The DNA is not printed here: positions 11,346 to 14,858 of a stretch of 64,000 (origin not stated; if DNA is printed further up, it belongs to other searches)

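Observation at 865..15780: Sec-signal RHS polymorphic-toxin island with downstream silent toxin/immunity cassettes in a cellulosome-bearing Firmicute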

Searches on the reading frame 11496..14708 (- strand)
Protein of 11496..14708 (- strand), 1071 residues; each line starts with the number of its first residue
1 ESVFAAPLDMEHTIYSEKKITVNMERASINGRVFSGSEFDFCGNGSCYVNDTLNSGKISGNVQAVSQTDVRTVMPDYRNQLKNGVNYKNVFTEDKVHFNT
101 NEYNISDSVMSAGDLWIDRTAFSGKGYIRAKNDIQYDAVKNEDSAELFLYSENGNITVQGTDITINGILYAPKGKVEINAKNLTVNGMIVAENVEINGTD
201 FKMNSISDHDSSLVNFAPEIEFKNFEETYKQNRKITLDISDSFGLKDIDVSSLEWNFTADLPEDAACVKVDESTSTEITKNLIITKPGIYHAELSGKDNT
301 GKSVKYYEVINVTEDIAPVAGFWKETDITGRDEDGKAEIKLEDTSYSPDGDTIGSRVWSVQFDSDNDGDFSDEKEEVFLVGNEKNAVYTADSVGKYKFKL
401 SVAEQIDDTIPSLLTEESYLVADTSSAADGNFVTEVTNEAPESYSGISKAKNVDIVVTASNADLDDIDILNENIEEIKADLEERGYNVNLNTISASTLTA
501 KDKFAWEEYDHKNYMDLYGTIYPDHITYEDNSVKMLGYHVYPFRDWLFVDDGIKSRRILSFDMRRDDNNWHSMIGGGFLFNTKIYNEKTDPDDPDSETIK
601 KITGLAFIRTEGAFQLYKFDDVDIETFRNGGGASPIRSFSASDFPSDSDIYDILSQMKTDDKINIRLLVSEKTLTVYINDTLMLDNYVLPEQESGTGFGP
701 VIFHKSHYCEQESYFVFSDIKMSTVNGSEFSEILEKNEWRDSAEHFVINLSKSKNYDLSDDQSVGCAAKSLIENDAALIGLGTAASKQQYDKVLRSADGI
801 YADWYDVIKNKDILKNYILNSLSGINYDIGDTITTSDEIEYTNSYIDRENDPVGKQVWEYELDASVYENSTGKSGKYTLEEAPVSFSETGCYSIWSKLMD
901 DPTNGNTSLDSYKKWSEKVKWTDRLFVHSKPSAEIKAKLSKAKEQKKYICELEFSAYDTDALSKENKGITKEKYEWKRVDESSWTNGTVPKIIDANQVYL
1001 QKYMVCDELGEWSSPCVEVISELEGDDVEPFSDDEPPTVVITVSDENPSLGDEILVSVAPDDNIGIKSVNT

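Call 57: find_homologous_proteins(query=window:11496-14708:-, max_evalue=0.00001)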
Query window:11496-14708:- (1071 aa): 15 proteins with E <= 0.00001 among 8000 candidates.
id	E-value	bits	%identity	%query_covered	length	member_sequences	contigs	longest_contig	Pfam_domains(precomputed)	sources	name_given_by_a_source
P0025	0.0e+0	1537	63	99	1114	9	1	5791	PF23981.2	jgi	-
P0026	0.0e+0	1335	56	100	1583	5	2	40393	PF23981.2,PF17957.8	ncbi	-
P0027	0.0e+0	1256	54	100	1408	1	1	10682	PF07495.20,PF17957.8,PF19077.7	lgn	-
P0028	1.3e-215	737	40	90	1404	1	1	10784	PF23981.2,PF00801.27,PF25059.2,PF17957.8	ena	-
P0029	7.9e-193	661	51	56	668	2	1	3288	PF23981.2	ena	-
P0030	2.5e-181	623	42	73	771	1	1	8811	-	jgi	-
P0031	4.5e-165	570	38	79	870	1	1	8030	PF23981.2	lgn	-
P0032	1.3e-97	346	28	84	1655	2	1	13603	PF07495.20,PF15418.13,PF22352.3,PF00801.27,PF18981.7,PF17963.8,PF16403.12,PF22091.3,PF02010.22,PF18911.7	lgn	-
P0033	4.8e-71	258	25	63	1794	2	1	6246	PF22352.3,PF00801.27,PF18981.7,PF17963.8,PF16403.12,PF18911.7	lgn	-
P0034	1.1e-51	194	29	32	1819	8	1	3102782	PF07495.20,PF22352.3,PF00801.27,PF18981.7,PF16403.12,PF18911.7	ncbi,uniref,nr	ncbi:hypothetical protein H0A61_02973 [Koleobacter methoxysyntrophicus]|uniref:PKD domain-containing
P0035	3.1e-51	193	33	28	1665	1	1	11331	PF07495.20,PF22352.3,PF00801.27,PF18981.7,PF16403.12,PF22091.3,PF19077.7,PF16967.12,PF18911.7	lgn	-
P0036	6.0e-46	175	25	57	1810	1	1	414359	PF18449.8,PF22775.4,PF19077.7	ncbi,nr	ncbi:hypothetical protein SMD22_01595 (plasmid) [Brevibacillus halotolerans]|nr:hypothetical protein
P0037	6.7e-24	102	31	29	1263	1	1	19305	-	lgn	-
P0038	5.8e-20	89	36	18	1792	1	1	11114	PF00059.28,PF18483.9,PF15604.12,PF00139.27,PF01841.26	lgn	-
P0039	6.2e-20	89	36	18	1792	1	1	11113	PF00059.28,PF18483.9,PF15604.12,PF00139.27,PF01841.26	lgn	-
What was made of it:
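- Tried and rejected: An apparent link of the stalk to L-type lectins (hits P0038 and P0039, call 57) was rejected.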

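Call 61: search_protein_families(library=pfam, proteins=[P0038, P0036, P0026], max_evalue=1)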
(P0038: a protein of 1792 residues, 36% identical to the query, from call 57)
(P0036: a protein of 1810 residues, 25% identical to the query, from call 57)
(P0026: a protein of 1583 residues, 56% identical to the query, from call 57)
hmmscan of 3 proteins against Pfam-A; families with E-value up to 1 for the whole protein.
P0038 (1792 aa): 10 families
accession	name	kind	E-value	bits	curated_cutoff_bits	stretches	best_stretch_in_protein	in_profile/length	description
PF00139.26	Lectin_legB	-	8.5e-30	104.5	26.3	1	438-641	18-237/250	Legume lectin domain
PF18483.9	Lectin_L-type_dom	-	6.8e-21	75.5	78.3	1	434-633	7-211/215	Legume lectin beta-barrel domain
PF00059.27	Lectin_C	-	2.8e-18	67.1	22.6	1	79-181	3-106/107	Lectin C-type domain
PF15604.11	Ntox15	-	1.1e-08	35.7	22.5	1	1754-1790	4-40/153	Novel toxin 15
PF01841.26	Transglut_core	-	6.6e-07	30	23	1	967-1072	17-105/108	Transglutaminase-like superfamily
PF23981.1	DUF7305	-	5.2e-05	23.7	27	1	297-390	76-172/185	Domain of unknown function (DUF7305)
PF17957.7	Big_7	-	0.0033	18.5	24.1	1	746-798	12-68/70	Bacterial Ig domain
PF09136.16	Glucodextran_B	-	0.048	14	27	2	651-731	1-81/83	Glucodextranase, domain B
PF00630.25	Filamin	-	0.14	13.5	26.9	0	841-893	18-82/93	Filamin/ABP280 repeat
PF13091.12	PLDc_2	-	0.16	12.2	27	0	1683-1725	16-49/132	PLD-like domain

P0036 (1810 aa): 15 families
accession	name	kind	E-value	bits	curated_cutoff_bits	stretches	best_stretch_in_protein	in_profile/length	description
PF22775.2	GA_3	-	1.9e-20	73.6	27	7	1556-1583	58-86/100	GA-like domain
PF19077.6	Big_13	-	1.9e-09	38.3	27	3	1032-1091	39-96/102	Bacterial Ig-like domain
PF18449.8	Endotoxin_C2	-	1.9e-08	35.2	30.7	2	1281-1313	29-61/63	Pesticidal crystal protein Cry1Aa, domain IV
PF13287.12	Fn3_assoc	-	0.00014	22.3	23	1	982-1008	27-53/59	Fn3 associated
PF13290.12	CHB_HEX_C_1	-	0.0016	18.8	22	1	982-1008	38-64/67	Chitobiase/beta-hexosaminidase C-terminal domain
PF07544.18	Med9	-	0.0021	18.5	26.9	1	1116-1152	32-68/80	RNA polymerase II transcription mediator complex subunit 9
PF13754.12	Big_3_4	-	0.0062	16.9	27.3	0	1051-1099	14-63/106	Domain of unknown function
PF07495.19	Y_Y_Y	-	0.0099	16.2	26.6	1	630-678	16-63/65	Y_Y_Y domain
PF18911.6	PKD_4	-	0.044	14.3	27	1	590-674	2-82/85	PKD domain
PF00868.26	Transglut_N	-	0.12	13.2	27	0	866-894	81-109/114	Transglutaminase family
PF05117.17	DUF695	-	0.12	13.1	23.1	0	1188-1219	45-76/134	Family of unknown function (DUF695)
PF12199.13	efb-c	-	0.14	12.7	27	1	1754-1807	4-59/65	Extracellular fibrinogen binding protein C terminal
PF08663.15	HalX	-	0.26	12.2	23.2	0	1558-1587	24-53/68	HalX domain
PF17766.7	fn3_6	-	0.73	10.5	26.4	0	221-260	24-63/99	Fibronectin type-III domain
PF22292.1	DUF6965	-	0.81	10.1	25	0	1263-1292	37-66/66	Domain of unknown function (DUF6965)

P0026 (1583 aa): 13 families
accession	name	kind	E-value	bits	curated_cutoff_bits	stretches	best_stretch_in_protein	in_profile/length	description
PF17957.7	Big_7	-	2.6e-07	31.6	24.1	3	1357-1431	1-68/70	Bacterial Ig domain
PF23981.1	DUF7305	-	9.3e-07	29.4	27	1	129-226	79-173/185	Domain of unknown function (DUF7305)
PF18911.6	PKD_4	-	3.9e-05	24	27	1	1425-1444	58-77/85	PKD domain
PF00801.26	PKD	-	7.5e-05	23.1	23.5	0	296-329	48-71/80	PKD domain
PF19077.6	Big_13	-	0.0033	18.3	27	0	1418-1446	66-94/102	Bacterial Ig-like domain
PF16967.11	TcfC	-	0.0048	16.9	29.4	0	1420-1444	37-60/68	E-set like domain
PF15418.12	DUF4625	-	0.0078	16.9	27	0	1157-1241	29-130/131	Domain of unknown function (DUF4625)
PF12245.14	Big_3_2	-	0.018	15.7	23.3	1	1379-1447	41-116/122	Bacterial Ig-like domain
PF18981.6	InlK_D3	-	0.04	14.4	25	1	281-333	19-68/75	Internalin K domain (D3/D4)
PF06459.17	RR_TM4-6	-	0.058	13.6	25.1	1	1171-1279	10-118/277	Ryanodine Receptor TM 4-6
PF10922.13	T7-like_gp12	-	0.076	13.7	22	1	805-843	10-49/85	Bacteriophage T7-like, gene 1.2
PF23673.1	DUF7154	-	0.2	12.5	27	0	1207-1260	13-66/108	Domain of unknown function (DUF7154)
PF05345.18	He_PIG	-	0.29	12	24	0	1207-1242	61-96/96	Putative Ig domain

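Call 77: predict_structure(alignment_id=A5)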
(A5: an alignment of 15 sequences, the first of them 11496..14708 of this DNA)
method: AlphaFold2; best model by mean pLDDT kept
length: 1071 residues; sequences in the alignment: 15
mean_pLDDT: 82.9   pTM: 0.54
mean pLDDT of the five models: 82.9, 81.0, 80.4, 80.0, 78.7
residues with pLDDT >= 90: 382; 70-90: 535; 50-70: 102; < 50: 52
segments of 3 or more residues with pLDDT < 50: 1-9, 631-649, 1027-1035, 1063-1071
pLDDT, mean of each block of 10 residues (from residue 1): 30 89 94 92 92 91 88 77 74 81 86 90 90 91 86 93 89 94 90 94 73 70 78 90 82 88 85 90 90 84 80 88 88 90 89 91 90 91 91 92 87 85 75 89 83 92 86 94 94 83 75 60 75 74 79 83 68 72 87 85 84 75 75 33 43 50 82 84 80 80 70 78 84 82 93 86 92 94 91 93 92 93 87 90 81 85 90 87 88 90 88 87 88 93 86 94 92 94 93 91 94 94 61 54 69 62 49 38
secondary structure, 60 per line:
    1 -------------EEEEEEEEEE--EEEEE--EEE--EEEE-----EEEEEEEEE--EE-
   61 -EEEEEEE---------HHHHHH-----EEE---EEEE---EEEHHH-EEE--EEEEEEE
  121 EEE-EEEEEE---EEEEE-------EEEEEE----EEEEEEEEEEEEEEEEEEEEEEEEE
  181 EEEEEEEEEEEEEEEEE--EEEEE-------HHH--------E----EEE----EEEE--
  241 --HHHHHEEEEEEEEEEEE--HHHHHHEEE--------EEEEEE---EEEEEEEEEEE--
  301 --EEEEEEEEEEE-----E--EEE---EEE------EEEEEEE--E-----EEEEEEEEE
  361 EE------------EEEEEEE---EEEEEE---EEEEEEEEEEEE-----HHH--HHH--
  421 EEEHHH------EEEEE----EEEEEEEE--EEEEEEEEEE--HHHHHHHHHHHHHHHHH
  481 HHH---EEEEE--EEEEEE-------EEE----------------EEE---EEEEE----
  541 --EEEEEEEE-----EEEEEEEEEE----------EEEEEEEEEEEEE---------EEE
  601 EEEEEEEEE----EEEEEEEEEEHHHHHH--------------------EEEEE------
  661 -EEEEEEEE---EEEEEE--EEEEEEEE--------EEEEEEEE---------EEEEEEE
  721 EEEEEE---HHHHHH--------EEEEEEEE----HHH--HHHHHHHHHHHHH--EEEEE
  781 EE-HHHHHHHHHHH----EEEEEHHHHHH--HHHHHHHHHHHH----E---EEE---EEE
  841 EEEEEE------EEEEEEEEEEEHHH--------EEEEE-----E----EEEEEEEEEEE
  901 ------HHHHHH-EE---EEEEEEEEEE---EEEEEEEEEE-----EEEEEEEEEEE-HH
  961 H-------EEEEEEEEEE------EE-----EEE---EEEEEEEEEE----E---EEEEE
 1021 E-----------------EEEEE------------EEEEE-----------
elements in order (helices of 4 or more, strands of 3 or more residues): E14-23 E26-30 E33-35 E38-41 E47-55 E62-68 H78-83 E89-91 E95-98 E102-104 E109-111 E114-123 E125-130 E134-138 E146-151 E156-197 E200-204 E228-230 E235-238 H243-247 E248-259 H262-267 E268-270 E279-284 E288-298 E303-313 E322-324 E328-330 E337-343 E352-362 E375-381 E385-390 E394-405 E421-423 E433-437 E442-449 E452-461 H464-483 E487-491 E494-499 E507-509 E526-528 E532-536 E543-550 E556-565 E576-588 E598-609 E614-623 H624-629 E650-654 E662-669 E673-678 E681-688 E697-704 E714-726 H730-735 E744-751 H761-773 E776-782 H784-794 E799-803 H804-809 H812-823 E832-834 E838-846 E853-863 E875-879 E890-900 H907-912 E919-928 E932-941 E947-957 E969-978 E992-994 E998-1007 E1016-1021 E1039-1043 E1056-1060
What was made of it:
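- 9846..14687 (-): N-terminal stalk (about residues 37-1650). It holds a DUF7305-like beta-helix, PKD/Ig-like sandwiches, a jelly-roll-like domain, small alpha/beta domains, and Y_Y_Y/Big_7/Big_13 Ig-like repeats. No wall-binding, PAAR, LXG or SpvB domain was found. Call 77 (AF2 of residues 30-1100, pLDDT 82.9).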

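Call 80: fold_search(model_id=the predicted structure, library=pdb)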
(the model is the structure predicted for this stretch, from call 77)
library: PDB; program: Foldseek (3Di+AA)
matches with E <= 10: 1704; with E <= 0.001: 248
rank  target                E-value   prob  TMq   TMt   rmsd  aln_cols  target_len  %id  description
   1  8k53_A                5.0e-09  1.00  0.09  0.11  37.5       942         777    9  Structure of the Dimeric Human CNTN2 Ig 1-6-FNIII 1-2 Domain in an Asymmetric State (released 2023-12-06)
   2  7ad6_B                7.6e-09  1.00  0.10  0.14  45.9       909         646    9  Crystal structure of human complement C5 in complex with the K92 bovine knob domain peptide. (released 2021-03-10)
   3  8q6t_I                6.4e-08  1.00  0.12  0.12  62.0      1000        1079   10  Helical reconstruction of the relaxed thick filament from FIB milled left ventricular mouse myofibrils (released 2023-11-01)
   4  8ayh_C                6.7e-08  1.00  0.09  0.13  46.1       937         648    9  Structure of Complement C5 in Complex with small molecule inhibitor and CVF (released 2022-12-21)
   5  3l5n_A                1.5e-07  1.00  0.10  0.16  46.9       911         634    7  Staphylococcal Complement Inhibitor (SCIN) in complex with Human Complement Component C3b (released 2010-08-04)
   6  5hcc_B                1.9e-07  1.00  0.09  0.13  46.3       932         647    8  Ternary complex of human Complement C5 with Ornithodoros moubata OmCI and Dermacentor andersoni RaCI3. (released 2016-03-30)
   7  4u48                  2.0e-07  0.97  0.08  0.06  52.4      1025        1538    6  Crystal structure of Salmonella alpha-2-macroglobulin (released 2014-09-17)
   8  2qki_A                2.1e-07  1.00  0.10  0.14  47.3       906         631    7  Human C3c in complex with the inhibitor compstatin (released 2007-08-14)
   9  8uh2_A                2.2e-07  1.00  0.10  0.15  46.8       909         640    7  Complex of C3b with the inhibitor albicin (released 2024-05-08)
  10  9sv8_B                3.4e-07  1.00  0.10  0.15  46.7       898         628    7  Herpes simplex virus 2 delta28-73 glycoprotein C ectodomain in complex with C3b (released 2025-12-10)
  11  8coe_C                3.4e-07  1.00  0.10  0.14  46.7       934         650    8  complement C5 in complex with the LCP0195 nanobody (released 2024-01-03)
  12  8ovb_A                4.7e-07  1.00  0.10  0.14  46.8       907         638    6  Human Complement C3b in complex with Trypanosoma brucei ISG65. (released 2024-02-14)
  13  9flp_A                4.7e-07  0.99  0.10  0.11  77.7       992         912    9  CryoEM structure of the neck (1403-2314) in the grappling hook protein A (GhpA) in the bacterium Aureispira sp. CCB-QB (released 2024-10-16)
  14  7zgj_A                4.9e-07  1.00  0.11  0.17  46.6       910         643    8  Trypanosoma brucei gambiense ISG65 in complex with human complement component C3 (released 2023-04-05)
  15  9qk2_F                4.9e-07  1.00  0.10  0.16  46.3       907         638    6  Structure of the Complement classical and lectin pathway C3 convertase in complex with substrate C3 (released 2025-12-24)
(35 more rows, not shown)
